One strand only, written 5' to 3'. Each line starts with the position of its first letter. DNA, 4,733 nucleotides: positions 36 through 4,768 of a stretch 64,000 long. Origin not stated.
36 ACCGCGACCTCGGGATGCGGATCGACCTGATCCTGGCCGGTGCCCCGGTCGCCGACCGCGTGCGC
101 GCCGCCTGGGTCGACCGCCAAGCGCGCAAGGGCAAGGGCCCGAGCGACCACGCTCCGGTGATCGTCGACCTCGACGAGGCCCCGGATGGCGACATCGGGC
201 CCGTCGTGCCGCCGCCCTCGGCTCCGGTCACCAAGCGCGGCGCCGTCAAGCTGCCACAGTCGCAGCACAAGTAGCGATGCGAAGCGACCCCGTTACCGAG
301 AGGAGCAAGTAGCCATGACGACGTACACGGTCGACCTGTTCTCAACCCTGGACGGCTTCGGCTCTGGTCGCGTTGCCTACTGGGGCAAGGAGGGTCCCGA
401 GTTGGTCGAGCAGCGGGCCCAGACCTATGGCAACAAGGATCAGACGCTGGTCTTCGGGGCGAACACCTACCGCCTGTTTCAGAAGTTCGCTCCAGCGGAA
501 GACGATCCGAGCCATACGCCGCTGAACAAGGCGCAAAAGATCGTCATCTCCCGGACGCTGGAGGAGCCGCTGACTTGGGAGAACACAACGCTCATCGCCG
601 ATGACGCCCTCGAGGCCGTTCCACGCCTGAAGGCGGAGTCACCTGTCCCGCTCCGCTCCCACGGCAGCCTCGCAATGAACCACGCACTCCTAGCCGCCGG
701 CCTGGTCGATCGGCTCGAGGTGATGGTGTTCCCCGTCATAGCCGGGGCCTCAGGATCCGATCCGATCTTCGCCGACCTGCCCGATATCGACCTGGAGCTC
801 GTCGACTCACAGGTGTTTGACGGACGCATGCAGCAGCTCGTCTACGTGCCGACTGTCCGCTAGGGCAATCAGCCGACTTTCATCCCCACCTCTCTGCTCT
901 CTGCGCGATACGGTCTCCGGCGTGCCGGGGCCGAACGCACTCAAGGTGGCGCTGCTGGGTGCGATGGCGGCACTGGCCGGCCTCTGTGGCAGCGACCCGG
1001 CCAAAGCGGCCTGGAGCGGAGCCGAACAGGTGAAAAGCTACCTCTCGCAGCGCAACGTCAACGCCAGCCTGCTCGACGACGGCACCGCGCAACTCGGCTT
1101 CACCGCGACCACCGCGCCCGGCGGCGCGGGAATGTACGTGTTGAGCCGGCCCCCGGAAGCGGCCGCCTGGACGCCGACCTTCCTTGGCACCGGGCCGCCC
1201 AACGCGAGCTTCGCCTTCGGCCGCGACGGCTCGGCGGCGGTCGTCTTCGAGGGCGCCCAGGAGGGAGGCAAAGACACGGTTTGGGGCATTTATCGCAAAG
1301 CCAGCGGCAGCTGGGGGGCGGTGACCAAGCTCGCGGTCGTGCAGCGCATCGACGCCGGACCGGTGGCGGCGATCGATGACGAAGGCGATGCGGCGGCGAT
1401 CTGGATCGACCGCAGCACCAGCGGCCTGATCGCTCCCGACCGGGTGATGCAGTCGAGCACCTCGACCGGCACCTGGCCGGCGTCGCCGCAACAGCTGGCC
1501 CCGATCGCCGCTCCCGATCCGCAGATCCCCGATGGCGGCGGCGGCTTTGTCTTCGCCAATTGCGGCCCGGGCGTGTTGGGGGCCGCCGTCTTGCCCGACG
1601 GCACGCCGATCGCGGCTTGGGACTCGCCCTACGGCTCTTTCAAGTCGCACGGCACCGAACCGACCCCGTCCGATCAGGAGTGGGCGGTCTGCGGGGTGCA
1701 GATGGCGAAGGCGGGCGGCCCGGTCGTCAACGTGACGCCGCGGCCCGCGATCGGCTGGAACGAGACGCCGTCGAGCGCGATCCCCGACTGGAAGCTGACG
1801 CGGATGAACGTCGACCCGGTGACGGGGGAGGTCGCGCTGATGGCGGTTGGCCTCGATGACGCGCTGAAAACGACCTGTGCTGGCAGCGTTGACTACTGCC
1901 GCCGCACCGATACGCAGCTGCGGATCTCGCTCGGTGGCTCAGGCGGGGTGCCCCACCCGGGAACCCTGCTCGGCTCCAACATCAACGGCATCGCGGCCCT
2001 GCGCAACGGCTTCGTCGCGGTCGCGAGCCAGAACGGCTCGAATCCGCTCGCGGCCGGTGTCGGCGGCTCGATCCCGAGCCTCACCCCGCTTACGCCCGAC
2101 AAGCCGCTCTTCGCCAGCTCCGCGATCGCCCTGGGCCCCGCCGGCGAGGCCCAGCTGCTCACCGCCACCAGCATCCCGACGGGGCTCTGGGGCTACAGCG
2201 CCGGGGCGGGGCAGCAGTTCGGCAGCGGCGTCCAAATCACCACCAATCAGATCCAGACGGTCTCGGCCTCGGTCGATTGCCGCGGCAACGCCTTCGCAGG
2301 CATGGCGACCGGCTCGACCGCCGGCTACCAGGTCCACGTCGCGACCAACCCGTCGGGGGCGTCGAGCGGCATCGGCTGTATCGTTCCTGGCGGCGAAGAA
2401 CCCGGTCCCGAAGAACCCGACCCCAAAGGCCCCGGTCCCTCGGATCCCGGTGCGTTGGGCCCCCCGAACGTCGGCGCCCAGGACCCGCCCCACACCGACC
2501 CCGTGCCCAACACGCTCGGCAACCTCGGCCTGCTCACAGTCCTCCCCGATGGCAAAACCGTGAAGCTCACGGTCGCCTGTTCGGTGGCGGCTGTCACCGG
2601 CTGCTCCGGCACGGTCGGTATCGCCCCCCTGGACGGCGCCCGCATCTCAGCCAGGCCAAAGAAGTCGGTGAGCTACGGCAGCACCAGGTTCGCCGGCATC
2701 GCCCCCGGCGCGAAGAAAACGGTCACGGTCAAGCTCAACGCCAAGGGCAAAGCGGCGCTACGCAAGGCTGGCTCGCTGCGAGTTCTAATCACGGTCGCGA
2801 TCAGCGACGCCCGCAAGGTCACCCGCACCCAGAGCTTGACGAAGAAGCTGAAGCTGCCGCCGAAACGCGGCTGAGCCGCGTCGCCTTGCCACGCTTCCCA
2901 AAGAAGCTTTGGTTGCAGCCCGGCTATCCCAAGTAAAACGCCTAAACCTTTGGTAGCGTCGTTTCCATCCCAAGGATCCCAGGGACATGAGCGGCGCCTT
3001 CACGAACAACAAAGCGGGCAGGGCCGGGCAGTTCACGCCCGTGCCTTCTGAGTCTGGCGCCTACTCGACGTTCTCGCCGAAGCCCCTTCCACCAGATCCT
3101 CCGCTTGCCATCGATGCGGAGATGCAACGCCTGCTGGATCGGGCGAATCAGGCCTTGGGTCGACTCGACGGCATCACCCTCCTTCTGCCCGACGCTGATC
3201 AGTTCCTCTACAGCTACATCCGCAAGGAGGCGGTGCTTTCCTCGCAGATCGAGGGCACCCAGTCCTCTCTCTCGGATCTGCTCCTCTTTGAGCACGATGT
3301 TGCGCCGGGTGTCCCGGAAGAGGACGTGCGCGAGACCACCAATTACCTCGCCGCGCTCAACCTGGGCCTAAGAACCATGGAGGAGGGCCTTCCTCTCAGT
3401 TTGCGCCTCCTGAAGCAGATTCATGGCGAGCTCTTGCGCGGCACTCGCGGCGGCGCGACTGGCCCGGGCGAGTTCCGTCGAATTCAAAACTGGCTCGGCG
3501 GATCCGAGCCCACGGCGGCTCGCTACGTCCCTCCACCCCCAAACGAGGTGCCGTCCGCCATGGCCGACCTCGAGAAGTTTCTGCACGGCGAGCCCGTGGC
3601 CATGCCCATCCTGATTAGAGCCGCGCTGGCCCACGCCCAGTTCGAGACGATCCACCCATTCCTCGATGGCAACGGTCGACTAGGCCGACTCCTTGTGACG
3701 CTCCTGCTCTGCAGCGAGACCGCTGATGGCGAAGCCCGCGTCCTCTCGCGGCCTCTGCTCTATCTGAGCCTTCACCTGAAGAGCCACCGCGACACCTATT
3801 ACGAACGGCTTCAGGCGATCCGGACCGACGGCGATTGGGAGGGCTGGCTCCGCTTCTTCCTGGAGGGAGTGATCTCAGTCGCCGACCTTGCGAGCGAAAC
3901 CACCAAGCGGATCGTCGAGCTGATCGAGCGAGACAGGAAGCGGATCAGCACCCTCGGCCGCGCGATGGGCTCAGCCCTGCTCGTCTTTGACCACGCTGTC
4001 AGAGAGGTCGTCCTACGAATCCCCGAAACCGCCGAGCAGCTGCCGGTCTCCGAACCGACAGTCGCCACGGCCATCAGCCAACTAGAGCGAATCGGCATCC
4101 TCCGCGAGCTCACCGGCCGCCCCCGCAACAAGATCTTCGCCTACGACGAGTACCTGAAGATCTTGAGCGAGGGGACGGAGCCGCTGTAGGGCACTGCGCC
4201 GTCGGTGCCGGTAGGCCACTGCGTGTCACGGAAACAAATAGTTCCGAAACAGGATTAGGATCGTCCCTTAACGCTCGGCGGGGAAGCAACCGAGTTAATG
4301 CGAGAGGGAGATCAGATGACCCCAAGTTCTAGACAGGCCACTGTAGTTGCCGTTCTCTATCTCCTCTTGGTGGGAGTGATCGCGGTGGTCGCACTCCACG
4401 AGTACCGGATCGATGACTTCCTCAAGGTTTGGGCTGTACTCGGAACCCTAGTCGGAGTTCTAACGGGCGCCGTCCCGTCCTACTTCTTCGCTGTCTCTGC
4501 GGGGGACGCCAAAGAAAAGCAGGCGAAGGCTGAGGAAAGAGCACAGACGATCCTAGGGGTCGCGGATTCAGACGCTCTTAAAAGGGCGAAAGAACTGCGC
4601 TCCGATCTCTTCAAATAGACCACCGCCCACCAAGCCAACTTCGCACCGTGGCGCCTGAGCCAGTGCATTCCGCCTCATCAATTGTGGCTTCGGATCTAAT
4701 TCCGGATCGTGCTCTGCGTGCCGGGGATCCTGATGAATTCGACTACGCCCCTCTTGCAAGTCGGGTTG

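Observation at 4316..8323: Tmn-like membrane KAP NTPase in a three-gene cassette with a small two-TM protein and an overlapping 402-aa helical partner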

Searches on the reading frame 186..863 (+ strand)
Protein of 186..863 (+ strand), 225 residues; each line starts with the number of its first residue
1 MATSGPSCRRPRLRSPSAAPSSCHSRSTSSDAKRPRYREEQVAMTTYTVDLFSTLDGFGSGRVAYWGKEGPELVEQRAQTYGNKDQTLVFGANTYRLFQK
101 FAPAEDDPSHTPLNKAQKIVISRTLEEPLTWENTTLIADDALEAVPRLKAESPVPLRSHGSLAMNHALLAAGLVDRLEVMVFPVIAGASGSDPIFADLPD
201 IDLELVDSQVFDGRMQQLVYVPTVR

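Call 99: search_protein_families(library=pfam, proteins=[window:186-863:+], max_evalue=0.01)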
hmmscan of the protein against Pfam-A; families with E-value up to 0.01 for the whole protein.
window:186-863:+ (225 aa): 1 family
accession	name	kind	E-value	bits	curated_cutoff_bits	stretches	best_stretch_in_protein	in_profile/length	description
PF01872.23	RibD_C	-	6e-14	52.7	24.1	1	48-215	4-195/197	RibD C-terminal domain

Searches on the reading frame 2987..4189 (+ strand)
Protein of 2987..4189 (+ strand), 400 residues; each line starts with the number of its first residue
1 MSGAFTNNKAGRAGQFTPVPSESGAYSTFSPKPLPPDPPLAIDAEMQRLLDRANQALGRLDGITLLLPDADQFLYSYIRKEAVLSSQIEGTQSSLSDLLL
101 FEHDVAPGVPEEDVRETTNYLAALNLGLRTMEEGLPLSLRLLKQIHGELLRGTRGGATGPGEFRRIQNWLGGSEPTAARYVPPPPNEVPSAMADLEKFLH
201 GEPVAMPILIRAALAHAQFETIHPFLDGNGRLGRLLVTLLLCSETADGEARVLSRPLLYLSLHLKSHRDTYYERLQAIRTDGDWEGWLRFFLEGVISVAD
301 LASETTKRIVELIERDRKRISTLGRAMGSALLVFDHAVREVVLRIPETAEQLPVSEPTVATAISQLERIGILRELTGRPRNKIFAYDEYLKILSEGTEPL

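Call 6: search_protein_families(library=pfam, proteins=[window:2987-4189:+], max_evalue=0.01)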
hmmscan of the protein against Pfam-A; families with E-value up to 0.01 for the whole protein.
window:2987-4189:+ (400 aa): 2 families
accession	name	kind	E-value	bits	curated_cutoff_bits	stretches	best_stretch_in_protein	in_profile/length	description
PF13784.11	Fic_N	-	2.2e-25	88.9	26.7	1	48-128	2-81/82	Fic/DOC family N-terminal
PF02661.23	Fic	-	5.6e-21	75.6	24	1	136-241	1-93/93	Fic/DOC family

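Call 7: search_protein_families(library=padloc, proteins=[window:2987-4189:+], max_evalue=0.01)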
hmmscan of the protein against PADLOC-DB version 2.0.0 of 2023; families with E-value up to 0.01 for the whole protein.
window:2987-4189:+ (400 aa): 7 families
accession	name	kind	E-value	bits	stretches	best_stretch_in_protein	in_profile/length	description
PDLC03963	SoFic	-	3e-113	376.9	1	26-395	6-360/361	-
PDLC04836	PDC-S04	-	6.1e-18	62.9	1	74-237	21-183/244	-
PDLC04966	PDC-S24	-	6.5e-18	62.8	1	134-277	229-367/497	-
PDLC04837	PDC-S04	-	7.8e-18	62.6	1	73-237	20-179/234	-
PDLC04840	PDC-S04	-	4.1e-16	57.4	1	81-240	15-173/227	-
PDLC04839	PDC-S04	-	1.1e-08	33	1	137-243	59-161/205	-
PDLC04838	PDC-S04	-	0.00044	18.1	1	177-241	100-162/209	-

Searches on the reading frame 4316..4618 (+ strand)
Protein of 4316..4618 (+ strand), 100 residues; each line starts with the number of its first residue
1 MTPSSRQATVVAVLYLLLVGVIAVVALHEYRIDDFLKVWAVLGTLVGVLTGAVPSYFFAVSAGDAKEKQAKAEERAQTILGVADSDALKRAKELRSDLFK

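Call 6: search_protein_families(library=pfam, proteins=[window:4316-4618:+], max_evalue=0.01)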
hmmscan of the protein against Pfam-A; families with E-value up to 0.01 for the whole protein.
window:4316-4618:+ (100 aa): 0 families

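Call 7: search_protein_families(library=padloc, proteins=[window:4316-4618:+], max_evalue=0.01)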
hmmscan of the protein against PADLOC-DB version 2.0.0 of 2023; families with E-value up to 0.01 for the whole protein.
window:4316-4618:+ (100 aa): 0 families

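Call 8: search_protein_families(library=ncbifam, proteins=[window:4316-4618:+], max_evalue=0.01)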
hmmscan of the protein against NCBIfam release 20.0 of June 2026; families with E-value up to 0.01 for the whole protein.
window:4316-4618:+ (100 aa): 0 families

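Call 9: search_protein_families(library=phrogs, proteins=[window:4316-4618:+], max_evalue=0.01)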
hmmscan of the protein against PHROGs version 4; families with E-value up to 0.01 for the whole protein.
window:4316-4618:+ (100 aa): 1 family
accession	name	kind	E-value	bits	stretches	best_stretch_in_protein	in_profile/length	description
phrog_1026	-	lysis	0.0048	18.1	1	36-95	5-62/85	Rz-like spanin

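Call 25: find_homologous_proteins(query=window:4316-4618:+, max_evalue=0.001)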
Query window:4316-4618:+ (100 aa): 37 proteins with E <= 0.001 among 61 candidates.
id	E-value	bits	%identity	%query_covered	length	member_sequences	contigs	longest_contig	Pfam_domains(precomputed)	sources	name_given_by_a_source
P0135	9.5e-55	200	100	100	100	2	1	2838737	-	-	-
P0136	1.8e-49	184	91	100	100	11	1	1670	-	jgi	jgi:hypothetical protein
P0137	5.9e-48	179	90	100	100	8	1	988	-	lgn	-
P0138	1.1e-47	178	88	100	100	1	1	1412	-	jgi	jgi:type III secretory pathway component EscV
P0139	2.0e-46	174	85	100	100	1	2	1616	-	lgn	-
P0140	2.0e-46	174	85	100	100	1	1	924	-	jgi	-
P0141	8.1e-46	172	83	100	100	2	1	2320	-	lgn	-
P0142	1.2e-43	165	79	100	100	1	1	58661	-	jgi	jgi:hypothetical protein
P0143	3.5e-43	163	80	98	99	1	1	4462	-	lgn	-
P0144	3.6e-39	151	73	99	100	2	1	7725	-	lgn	-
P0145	1.9e-38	148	73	96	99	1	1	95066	-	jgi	jgi:hypothetical protein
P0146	2.3e-38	148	73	96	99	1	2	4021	-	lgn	-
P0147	5.7e-38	147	72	96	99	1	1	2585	-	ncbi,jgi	jgi:hypothetical protein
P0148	1.9e-37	145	70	100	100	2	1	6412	-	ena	-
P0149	6.8e-37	143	71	99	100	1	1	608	-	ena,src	-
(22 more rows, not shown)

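Call 27: find_related_loci(query=A1, collection=genome_contigs, flank=7000)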
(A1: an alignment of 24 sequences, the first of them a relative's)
Query A1 (100 aa) in genome_contigs; peptide patterns used: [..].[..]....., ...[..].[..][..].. (x = any residue, [..] = any of these).
85 stretches matched a pattern; 9 encode a relative of the query (tblastn E <= 1e-3); 9 distinct loci.
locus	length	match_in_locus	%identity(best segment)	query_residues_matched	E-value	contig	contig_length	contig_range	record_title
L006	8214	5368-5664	56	1-99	9e-38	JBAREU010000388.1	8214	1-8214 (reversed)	MAG: Solirubrobacterales bacterium isolate MFD06388_ilm_asm_bin3 k127_102152, whole genome shotgun sequence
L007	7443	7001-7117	92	27-65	6e-20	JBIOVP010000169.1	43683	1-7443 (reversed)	MAG: Solirubrobacterales bacterium isolate MAG105 k127_93531, whole genome shotgun sequence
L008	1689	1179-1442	42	1-99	8e-18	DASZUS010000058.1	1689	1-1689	MAG TPA_asm: Mycobacteriales bacterium isolate SMAG_U6111 k141_30090, whole genome shotgun sequence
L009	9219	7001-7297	39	10-100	2e-14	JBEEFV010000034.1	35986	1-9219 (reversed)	MAG: Actinomycetota bacterium isolate BP_93 scaffold_763214, whole genome shotgun sequence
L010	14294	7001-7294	30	3-99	2e-13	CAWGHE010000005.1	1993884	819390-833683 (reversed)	MAG: uncultured Actinomycetota bacterium isolate MFD02840.bin.1.32 genome assembly, contig: contig_6201, whole genome sh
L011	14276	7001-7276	35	10-96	3e-12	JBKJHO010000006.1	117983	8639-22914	MAG: Marmoricola sp. isolate ant_bin.113 S1Ck117_5815307_flag_1_multi_122.6041_len_117983, whole genome shotgun sequence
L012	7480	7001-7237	32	15-98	1e-10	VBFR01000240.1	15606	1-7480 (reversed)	MAG: Chloroflexi bacterium isolate CF_57 14_0929_12_20cm_scaffold_1934, whole genome shotgun sequence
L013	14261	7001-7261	38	1-99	9e-7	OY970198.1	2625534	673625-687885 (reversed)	MAG: uncultured Solirubrobacterales bacterium isolate MFD05567.bin.c.1 genome assembly, chromosome: 1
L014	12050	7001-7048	81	43-58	6e-6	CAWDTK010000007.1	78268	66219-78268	MAG: uncultured Actinomycetes bacterium isolate MFD05377.bin.2.104 genome assembly, contig: contig_17178, whole genome s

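Call 28: find_related_loci(query=A1, collection=metagenome_contigs, flank=7000)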
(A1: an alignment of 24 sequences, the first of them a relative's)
Query A1 (100 aa) in metagenome_contigs; peptide patterns used: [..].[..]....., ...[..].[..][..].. (x = any residue, [..] = any of these).
136 stretches matched a pattern; 37 encode a relative of the query (tblastn E <= 1e-3); 37 distinct loci.
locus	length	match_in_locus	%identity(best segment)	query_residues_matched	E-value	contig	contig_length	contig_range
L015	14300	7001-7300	91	1-100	2e-47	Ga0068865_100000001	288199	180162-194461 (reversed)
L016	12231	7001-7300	91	1-100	2e-47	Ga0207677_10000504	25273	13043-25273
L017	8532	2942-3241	91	1-100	2e-47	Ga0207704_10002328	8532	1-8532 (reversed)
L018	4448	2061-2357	69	1-99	2e-43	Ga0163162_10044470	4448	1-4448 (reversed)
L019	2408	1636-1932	63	1-99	6e-41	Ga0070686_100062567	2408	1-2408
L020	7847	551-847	64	1-99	1e-40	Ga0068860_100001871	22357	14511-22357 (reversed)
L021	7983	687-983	66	1-99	6e-38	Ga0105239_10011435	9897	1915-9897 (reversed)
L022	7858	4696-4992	55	1-99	8e-36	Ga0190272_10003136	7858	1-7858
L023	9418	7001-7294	54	3-100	5e-29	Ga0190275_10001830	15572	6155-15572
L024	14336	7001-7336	46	3-100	1e-28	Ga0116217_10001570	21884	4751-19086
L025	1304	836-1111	37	10-100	1e-15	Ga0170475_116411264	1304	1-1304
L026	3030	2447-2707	35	1-98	6e-14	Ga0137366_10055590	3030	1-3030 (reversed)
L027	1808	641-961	35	2-100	1e-13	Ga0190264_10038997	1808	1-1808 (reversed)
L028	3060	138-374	38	11-100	9e-14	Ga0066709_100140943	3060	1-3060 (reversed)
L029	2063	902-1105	43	10-76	2e-13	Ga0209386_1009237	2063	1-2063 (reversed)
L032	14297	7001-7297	35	10-100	1e-12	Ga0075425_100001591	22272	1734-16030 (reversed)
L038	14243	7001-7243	35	19-98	4e-11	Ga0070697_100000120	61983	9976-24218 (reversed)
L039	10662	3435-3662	34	5-91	4e-10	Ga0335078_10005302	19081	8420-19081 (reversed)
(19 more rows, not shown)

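Call 33: search_protein_families(library=pfam, proteins=[L006:5749-7272:+, L023:7453-9000:+, L024:7335-8873:+, L009:7689-9218:+, L039:3885-5345:+, L032:7760-9100:+, L010:7819-9462:+, L011:7050-8351:+, L013:7110-8183:+, L038:7449-8390:+], max_evalue=0.01)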
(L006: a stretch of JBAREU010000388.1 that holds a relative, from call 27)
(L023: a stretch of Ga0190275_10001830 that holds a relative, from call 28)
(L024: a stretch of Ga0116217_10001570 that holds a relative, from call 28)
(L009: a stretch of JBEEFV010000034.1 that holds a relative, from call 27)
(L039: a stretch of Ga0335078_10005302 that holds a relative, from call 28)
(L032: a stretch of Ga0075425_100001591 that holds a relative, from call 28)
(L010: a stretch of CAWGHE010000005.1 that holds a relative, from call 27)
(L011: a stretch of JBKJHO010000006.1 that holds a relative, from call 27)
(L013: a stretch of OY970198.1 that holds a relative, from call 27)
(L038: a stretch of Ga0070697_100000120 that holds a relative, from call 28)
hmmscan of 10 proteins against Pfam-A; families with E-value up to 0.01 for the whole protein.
L006:5749-7272:+ (507 aa): 0 families

L023:7453-9000:+ (515 aa): 0 families

L024:7335-8873:+ (512 aa): 0 families

L009:7689-9218:+ (510 aa): 0 families

L039:3885-5345:+ (486 aa): 0 families

L032:7760-9100:+ (446 aa): 0 families

L010:7819-9462:+ (547 aa): 0 families

L011:7050-8351:+ (433 aa): 4 families
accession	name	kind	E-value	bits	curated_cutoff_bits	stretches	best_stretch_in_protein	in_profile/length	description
PF13581.12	HATPase_c_2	-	1.8e-14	54.3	27.4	1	315-423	1-120/127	Histidine kinase-like ATPase domain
PF02518.31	HATPase_c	-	2.6e-07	31.5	26.4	1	348-418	8-91/111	Histidine kinase-, DNA gyrase B-, and HSP90-like ATPase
PF13185.12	GAF_2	-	5e-07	30.4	28.6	1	152-286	5-133/136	GAF domain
PF01590.32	GAF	-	1.2e-05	26.3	22.4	1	155-286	6-131/133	GAF domain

L013:7110-8183:+ (357 aa): 1 family
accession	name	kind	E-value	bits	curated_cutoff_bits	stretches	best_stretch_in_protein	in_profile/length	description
PF05354.17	Phage_attach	-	0.0085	17.1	26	0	226-290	37-91/99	Phage Head-Tail Attachment protein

L038:7449-8390:+ (313 aa): 1 family
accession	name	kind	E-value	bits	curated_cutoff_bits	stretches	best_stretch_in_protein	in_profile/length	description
PF08867.16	FRG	-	5.6e-10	40.4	25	1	62-164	3-87/94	FRG domain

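Call 65: search_protein_families(library=padloc, proteins=[L006:5749-7272:+, L023:7453-9000:+, L024:7335-8873:+, L022:5028-6512:+], max_evalue=0.01)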
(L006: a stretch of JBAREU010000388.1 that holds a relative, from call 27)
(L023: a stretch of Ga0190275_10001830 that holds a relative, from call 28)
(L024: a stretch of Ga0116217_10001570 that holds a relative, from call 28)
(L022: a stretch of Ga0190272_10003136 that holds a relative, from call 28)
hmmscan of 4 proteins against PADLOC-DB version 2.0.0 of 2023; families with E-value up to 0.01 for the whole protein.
L006:5749-7272:+ (507 aa): 0 families

L023:7453-9000:+ (515 aa): 0 families

L024:7335-8873:+ (512 aa): 0 families

L022:5028-6512:+ (494 aa): 0 families

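Call 93: search_solved_structures(query=L024:7335-8873:+, max_evalue=1)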
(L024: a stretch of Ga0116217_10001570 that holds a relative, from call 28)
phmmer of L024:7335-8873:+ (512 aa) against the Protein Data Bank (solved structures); distinct sequences matched with E-value up to 1: 0.

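Call 94: search_protein_families(library=ncbifam, proteins=[L024:7335-8873:+, L006:5749-7272:+, L023:7453-9000:+], max_evalue=0.01)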
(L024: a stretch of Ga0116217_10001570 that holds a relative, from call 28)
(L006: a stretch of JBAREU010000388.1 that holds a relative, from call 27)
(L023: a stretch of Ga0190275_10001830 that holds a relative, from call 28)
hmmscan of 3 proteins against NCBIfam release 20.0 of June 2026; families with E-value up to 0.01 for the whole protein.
L024:7335-8873:+ (512 aa): 0 families

L006:5749-7272:+ (507 aa): 0 families

L023:7453-9000:+ (515 aa): 0 families
